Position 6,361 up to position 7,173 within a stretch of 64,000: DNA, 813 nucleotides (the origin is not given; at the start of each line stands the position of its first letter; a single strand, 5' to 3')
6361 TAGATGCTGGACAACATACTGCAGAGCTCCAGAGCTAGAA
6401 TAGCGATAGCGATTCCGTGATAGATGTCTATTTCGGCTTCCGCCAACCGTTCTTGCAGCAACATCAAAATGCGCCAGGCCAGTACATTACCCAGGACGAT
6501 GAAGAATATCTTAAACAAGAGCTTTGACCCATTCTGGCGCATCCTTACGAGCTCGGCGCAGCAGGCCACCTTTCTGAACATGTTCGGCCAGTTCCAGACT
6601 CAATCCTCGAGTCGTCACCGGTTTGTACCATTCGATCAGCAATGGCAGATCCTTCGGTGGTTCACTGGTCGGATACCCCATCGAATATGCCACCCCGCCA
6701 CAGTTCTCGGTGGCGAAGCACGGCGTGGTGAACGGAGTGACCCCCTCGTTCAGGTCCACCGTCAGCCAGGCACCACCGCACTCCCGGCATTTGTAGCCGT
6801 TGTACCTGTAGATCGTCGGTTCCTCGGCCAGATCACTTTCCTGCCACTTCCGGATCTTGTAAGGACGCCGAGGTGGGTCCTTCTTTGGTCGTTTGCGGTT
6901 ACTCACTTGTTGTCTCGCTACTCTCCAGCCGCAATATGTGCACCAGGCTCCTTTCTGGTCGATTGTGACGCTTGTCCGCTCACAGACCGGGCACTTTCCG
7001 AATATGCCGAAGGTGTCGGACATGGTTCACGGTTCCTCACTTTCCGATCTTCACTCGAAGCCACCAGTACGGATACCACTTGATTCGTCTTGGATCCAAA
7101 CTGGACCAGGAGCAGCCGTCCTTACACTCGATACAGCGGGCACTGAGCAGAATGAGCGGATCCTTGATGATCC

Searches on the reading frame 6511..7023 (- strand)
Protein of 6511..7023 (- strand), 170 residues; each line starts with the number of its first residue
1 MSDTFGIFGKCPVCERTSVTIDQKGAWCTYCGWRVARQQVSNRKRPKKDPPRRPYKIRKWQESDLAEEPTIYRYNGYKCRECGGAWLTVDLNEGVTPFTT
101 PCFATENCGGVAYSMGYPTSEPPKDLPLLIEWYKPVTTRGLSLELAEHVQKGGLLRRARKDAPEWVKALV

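Call 92: search_protein_families(library=pfam, proteins=[window:6511-7023:-], max_evalue=0.01)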
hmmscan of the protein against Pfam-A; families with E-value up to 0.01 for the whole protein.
window:6511-7023:- (170 aa): 1 family
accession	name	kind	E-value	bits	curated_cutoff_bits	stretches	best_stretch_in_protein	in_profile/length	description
PF08271.17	Zn_Ribbon_TF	-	0.0035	17.3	29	0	10-32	2-26/43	TFIIB zinc-binding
